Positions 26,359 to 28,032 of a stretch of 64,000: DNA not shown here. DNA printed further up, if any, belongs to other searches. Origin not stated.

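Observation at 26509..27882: In-frame fusion of Maf (cytoplasmic nucleotide pyrophosphatase) to a lipoprotein-type M48 (LoiP/BepA-like) metalloprotease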

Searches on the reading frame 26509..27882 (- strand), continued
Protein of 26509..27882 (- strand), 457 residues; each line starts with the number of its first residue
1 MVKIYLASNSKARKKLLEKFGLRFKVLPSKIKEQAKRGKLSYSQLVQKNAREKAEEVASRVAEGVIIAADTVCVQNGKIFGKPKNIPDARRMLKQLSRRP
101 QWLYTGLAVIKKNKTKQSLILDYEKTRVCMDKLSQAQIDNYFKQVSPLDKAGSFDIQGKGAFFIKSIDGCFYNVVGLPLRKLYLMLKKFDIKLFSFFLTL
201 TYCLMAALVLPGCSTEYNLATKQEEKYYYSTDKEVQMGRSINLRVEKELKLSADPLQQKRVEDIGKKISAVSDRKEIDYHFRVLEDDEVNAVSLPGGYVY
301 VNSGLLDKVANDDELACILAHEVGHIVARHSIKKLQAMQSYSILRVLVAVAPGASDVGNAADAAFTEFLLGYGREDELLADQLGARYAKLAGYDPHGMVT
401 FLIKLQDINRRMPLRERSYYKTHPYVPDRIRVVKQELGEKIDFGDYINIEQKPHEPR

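Call 23: search_protein_representatives(protein=window:26509-27882:-)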
Query: 457 residues. Proteins with E-value up to 0.001 (for the whole library): 53762; up to 1e-10: 25869; up to 1e-30: 564. The best 150 are listed.
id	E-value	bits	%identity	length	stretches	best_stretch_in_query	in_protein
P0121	8.1e-187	638.0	63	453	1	4-455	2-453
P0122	1.5e-94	334.0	43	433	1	2-448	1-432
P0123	4.8e-91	322.4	63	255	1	1-259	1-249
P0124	8.1e-83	295.3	46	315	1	131-449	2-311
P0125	1.9e-78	280.9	65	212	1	74-283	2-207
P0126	3.1e-77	276.9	44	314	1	132-450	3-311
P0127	6.2e-75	269.3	51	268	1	205-451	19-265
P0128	3.8e-73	263.4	50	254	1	207-447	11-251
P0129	1.2e-70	255.2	61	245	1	237-450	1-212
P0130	1.2e-68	248.7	47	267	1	203-449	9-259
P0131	4.2e-66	240.2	51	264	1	3-268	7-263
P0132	1.0e-65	239.0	61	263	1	174-369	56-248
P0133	2.8e-63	230.9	42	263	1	198-450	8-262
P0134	1.5e-62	228.5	47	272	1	203-450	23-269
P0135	1.7e-61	225.0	54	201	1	254-448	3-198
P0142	4.3e-58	213.8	42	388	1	199-439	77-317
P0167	4.3e-49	184.2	55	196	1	4-194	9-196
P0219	5.2e-39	151.0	43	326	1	1-199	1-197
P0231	2.0e-38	149.1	35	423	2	4-195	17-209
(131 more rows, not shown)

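Call 30: predict_structure(alignment_id=A1)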
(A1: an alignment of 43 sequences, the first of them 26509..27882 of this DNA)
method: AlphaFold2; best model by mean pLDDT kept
length: 457 residues; sequences in the alignment: 43
mean_pLDDT: 71.6   pTM: 0.47
mean pLDDT of the five models: 71.6, 70.3, 68.6, 66.3, 65.5
residues with pLDDT >= 90: 103; 70-90: 172; 50-70: 77; < 50: 105
segments of 3 or more residues with pLDDT < 50: 145-154, 194-233, 332-369, 415-417, 448-457
pLDDT, mean of each block of 10 residues (from residue 1): 85 72 87 87 96 97 94 89 76 86 93 93 88 76 50 50 67 70 84 52 41 32 33 54 69 88 95 80 84 77 86 93 76 42 36 41 45 66 89 92 74 52 67 83 56 37
secondary structure, 60 per line:
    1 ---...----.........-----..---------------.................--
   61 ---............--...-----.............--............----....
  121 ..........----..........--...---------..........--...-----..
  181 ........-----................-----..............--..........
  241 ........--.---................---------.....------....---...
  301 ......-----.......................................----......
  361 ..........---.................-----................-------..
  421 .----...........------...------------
elements in order: E4-6 H11-19 H42-58 E64-75 E78-80 H86-98 E101-112 E117-130 H135-144 H159-163 E164-168 H179-188 H194-209 H215-228 H231-248 H255-270 E280-284 E291-294 E298-302 H303-306 H312-350 H355-370 H374-390 H396-411 H426-436
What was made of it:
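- The AlphaFold model is uninformative across residues 194-233 (pLDDT below 50; call 30).
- Tried and rejected: The AlphaFold2 model (mean pLDDT 71.6, pTM 0.47) gave no confident inter-domain arrangement and is low-confidence across residues 194-233 (call 30).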

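Call 31: search_solved_structures(query=window:26509-27882:-, max_evalue=0.00001)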
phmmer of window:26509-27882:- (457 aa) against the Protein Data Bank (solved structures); distinct sequences matched with E-value up to 0.00001: 14.
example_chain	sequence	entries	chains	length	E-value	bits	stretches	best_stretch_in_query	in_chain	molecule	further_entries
3c37_A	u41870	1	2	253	9.4e-35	123.7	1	230-438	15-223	Peptidase, M48 family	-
1ex2_A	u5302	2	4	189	2.4e-32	115.8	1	4-192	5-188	PROTEIN MAF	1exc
4heb_A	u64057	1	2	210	3.5e-32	115.2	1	4-192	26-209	Septum formation protein Maf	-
2p5x_A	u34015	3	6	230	2.4e-28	102.6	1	3-186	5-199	N-acetylserotonin O-methyltransferase-like protein | Probable bifunctional dTTP/UTP pyrophosphatase/methyltransferase protein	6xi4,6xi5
4jhc_A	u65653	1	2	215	9.4e-26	94.1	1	1-188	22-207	Maf-like protein YceF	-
4p0e_A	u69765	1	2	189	1.2e-25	93.7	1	3-190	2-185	Maf-like protein YhdE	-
4p0u_A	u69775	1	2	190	1.6e-25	93.3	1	4-190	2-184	Maf-like protein YceF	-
4lu1_A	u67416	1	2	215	1.2e-24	90.4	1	1-188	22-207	Maf-like protein YceF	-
6sar_A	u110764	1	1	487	2.9e-19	72.7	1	230-431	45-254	Beta-barrel assembly-enhancing protease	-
28jl_F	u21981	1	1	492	3e-19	72.6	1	230-431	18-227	Beta-barrel assembly-enhancing protease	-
28jr_F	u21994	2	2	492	3.7e-19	72.3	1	230-431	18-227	Beta-barrel assembly-enhancing protease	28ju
28jq_F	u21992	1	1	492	3.9e-19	72.3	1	230-431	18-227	Beta-barrel assembly-enhancing protease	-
6ait_A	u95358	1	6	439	4.2e-19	72.2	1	232-431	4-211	Beta-barrel assembly-enhancing protease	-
4oo0_A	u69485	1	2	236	8.6e-18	67.8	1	4-187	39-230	Maf-like protein BCAL2394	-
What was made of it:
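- Closest known: Small M48 lipoprotein proteases. Same: The best solved relative is 3c37 (E 9e-35), followed by the BepA protease domain (E 3e-19) (call 31).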

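Call 32: search_protein_families(library=pfam, proteins=[P0219, P0122, P0128, P0231, P0142], max_evalue=0.001)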
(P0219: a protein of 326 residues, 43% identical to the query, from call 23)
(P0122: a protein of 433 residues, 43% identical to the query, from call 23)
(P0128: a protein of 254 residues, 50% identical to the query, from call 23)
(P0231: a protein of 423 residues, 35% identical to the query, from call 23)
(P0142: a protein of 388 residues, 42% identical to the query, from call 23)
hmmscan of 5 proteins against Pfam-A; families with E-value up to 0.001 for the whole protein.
P0219 (326 aa): 2 families
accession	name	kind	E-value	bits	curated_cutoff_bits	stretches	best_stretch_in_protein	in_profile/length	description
PF02545.19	Maf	-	9.9e-47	159.5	27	1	3-187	1-187/187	Maf-like protein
PF02643.20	DUF192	-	1.1e-33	115.6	27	1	220-325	2-95/96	Uncharacterized ACR, COG1430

P0122 (433 aa): 2 families
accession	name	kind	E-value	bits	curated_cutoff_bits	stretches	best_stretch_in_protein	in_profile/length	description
PF02545.19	Maf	-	1.6e-45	155.5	27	1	2-185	1-187/187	Maf-like protein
PF01435.24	Peptidase_M48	-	3.8e-28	99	20.3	1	245-420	5-185/186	Peptidase family M48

P0128 (254 aa): 1 family
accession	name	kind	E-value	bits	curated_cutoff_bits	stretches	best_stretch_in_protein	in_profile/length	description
PF01435.24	Peptidase_M48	-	2.5e-37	129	20.3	1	61-239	3-184/186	Peptidase family M48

P0231 (423 aa): 1 family
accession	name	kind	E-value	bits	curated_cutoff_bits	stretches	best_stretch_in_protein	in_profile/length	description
PF02545.19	Maf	-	6.5e-96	319.8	27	2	17-201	2-185/187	Maf-like protein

P0142 (388 aa): 1 family
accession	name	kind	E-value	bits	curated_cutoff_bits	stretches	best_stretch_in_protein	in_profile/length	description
PF01435.24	Peptidase_M48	-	4.7e-35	121.5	20.3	1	136-314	4-185/186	Peptidase family M48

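Call 33: find_encoding_contigs(protein=P0167, flank=4000, max_places=4)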
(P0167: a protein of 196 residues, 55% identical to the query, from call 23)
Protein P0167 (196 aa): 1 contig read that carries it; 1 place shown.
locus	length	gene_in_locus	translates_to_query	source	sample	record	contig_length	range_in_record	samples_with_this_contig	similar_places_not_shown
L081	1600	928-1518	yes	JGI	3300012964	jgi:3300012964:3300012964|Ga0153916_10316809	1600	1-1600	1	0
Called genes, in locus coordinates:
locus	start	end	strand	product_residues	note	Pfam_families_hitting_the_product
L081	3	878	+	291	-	?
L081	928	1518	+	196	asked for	PF02545:Maf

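Call 34: find_encoding_contigs(protein=P0128, flank=4000, max_places=4)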
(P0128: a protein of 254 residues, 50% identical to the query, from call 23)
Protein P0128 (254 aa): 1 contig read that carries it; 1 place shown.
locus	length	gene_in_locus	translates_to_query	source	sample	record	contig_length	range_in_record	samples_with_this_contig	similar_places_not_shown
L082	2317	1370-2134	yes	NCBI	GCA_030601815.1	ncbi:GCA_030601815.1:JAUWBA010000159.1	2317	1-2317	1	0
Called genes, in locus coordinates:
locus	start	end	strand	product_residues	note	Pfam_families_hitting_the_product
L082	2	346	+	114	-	?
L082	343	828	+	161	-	PF00149:Metallophos, PF12850:Metallophos_2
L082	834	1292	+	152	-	PF13584:BatD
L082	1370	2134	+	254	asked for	PF01435:Peptidase_M48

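Call 36: find_encoding_contigs(protein=P0127, flank=4000, max_places=4)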
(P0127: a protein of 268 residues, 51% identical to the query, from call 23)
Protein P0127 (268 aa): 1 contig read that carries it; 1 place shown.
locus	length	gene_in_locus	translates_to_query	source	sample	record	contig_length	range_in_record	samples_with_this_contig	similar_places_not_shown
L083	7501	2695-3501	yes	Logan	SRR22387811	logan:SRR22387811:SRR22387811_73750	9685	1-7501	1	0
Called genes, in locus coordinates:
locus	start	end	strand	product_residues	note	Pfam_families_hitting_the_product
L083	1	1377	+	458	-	?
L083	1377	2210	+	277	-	PF03741:TerC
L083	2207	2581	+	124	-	PF19335:HMBD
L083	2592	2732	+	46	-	-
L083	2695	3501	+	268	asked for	PF01435:Peptidase_M48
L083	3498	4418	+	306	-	PF03773:ArsP_1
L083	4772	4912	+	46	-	-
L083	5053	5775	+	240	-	-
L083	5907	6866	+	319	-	PF00532:Peripla_BP_1, PF13407:Peripla_BP_4, PF13377:Peripla_BP_3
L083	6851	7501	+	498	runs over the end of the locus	PF00171:Aldedh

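Call 37: find_encoding_contigs(protein=P0219, flank=5000, max_places=4)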
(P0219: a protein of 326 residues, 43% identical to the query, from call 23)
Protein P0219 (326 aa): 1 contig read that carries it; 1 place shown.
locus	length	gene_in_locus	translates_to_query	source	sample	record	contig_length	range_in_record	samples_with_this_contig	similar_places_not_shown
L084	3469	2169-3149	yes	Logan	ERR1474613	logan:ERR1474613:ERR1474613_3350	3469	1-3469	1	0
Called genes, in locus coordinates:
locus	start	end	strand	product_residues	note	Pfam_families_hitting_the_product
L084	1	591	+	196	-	?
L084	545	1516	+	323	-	-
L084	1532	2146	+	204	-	PF00156:Pribosyltran (weak)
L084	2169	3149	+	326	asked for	PF02545:Maf, PF02643:DUF192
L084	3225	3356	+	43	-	-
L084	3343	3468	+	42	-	?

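Call 43: find_encoding_contigs(protein=P0122, flank=5000, max_places=3)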
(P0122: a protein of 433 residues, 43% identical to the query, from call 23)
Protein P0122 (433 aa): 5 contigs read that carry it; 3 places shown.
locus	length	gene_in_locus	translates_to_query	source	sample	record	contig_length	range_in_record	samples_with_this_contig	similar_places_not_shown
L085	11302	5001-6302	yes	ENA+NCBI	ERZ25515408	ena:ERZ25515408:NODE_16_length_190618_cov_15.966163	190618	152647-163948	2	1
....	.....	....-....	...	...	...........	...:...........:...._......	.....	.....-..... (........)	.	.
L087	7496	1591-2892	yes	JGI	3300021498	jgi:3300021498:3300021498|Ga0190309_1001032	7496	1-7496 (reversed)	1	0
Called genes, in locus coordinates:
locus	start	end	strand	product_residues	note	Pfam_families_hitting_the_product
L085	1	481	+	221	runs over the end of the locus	PF00814:TsaD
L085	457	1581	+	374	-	PF01168:Ala_racemase_N, PF00842:Ala_racemase_C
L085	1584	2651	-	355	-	PF03739:LptF_LptG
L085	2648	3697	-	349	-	PF03739:LptF_LptG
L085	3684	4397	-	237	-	PF18912:DZR_2, PF00156:Pribosyltran (weak)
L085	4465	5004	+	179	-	PF00156:Pribosyltran, PF14681:UPRTase (weak)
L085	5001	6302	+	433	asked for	PF02545:Maf, PF01435:Peptidase_M48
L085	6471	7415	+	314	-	PF03547:Mem_trans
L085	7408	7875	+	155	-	PF01668:SmpB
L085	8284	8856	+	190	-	PF09411:PagL, PF13505:OMP_b-brl (faint)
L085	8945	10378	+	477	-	PF02310:B12-binding, PF04055:Radical_SAM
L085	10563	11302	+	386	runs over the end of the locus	PF02771:Acyl-CoA_dh_N, PF02770:Acyl-CoA_dh_M, PF00441:Acyl-CoA_dh_1, PF22924:ACOX_C_alpha1 (weak), PF08028:Acyl-CoA_dh_2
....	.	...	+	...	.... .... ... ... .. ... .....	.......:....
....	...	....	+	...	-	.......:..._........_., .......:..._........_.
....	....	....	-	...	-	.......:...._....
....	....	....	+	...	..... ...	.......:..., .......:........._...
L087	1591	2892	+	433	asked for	PF02545:Maf, PF01435:Peptidase_M48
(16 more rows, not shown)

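Call 44: find_encoding_contigs(protein=P0126, flank=5000, max_places=3)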
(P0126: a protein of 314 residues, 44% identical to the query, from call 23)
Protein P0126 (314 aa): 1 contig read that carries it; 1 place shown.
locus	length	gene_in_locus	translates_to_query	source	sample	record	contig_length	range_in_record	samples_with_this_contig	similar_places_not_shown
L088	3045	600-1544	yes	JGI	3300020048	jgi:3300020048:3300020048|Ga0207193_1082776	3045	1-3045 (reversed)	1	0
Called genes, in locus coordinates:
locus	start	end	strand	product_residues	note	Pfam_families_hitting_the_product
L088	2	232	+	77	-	?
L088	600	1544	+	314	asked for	PF02545:Maf, PF01435:Peptidase_M48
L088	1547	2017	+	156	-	PF02643:DUF192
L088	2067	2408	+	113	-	-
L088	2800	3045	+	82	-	?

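Call 45: find_encoding_contigs(protein=P0124, flank=5000, max_places=3)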
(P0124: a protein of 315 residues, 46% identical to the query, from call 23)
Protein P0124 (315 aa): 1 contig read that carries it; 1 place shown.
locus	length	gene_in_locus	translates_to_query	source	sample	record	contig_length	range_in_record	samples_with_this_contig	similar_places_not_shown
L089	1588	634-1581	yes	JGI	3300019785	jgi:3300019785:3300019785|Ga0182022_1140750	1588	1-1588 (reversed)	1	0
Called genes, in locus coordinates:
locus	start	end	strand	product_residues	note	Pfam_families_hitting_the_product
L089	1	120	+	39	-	?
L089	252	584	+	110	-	PF02545:Maf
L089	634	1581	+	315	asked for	PF02545:Maf, PF01435:Peptidase_M48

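Call 48: search_protein_families(library=ncbifam, proteins=[P0128], max_evalue=0.00001)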
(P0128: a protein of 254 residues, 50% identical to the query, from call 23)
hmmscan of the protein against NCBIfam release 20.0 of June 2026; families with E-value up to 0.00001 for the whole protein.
P0128 (254 aa): 3 families
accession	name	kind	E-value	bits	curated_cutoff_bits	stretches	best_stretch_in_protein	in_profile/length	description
NF052400.1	M48_BAM_BepA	equivalog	2.8e-33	115.4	570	2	33-140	41-148/483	beta-barrel assembly-enhancing protease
NF052399.1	M48_lipo_LoiP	exception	8.9e-20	71.2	365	1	56-242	62-245/247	metalloprotease LoiP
NF003965.0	PRK05457.1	equivalog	6e-06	25.8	245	0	63-133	74-148/285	protease HtpX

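Call 53: list_cluster_members(proteins=[P0001, P0219])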
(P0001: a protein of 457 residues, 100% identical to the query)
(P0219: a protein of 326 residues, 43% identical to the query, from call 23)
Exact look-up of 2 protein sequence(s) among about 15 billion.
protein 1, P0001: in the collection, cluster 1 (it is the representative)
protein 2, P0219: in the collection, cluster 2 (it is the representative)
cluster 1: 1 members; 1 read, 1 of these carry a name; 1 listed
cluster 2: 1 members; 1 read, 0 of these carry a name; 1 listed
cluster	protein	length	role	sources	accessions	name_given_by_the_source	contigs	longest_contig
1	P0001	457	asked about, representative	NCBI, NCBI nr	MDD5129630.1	MAG: Maf family nucleotide pyrophosphatase [Candidatus Omnitrophica bacterium] | Maf family nucleotide pyrophosphatase [Candidatus Omnitrophota bacterium]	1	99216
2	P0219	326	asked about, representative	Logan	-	-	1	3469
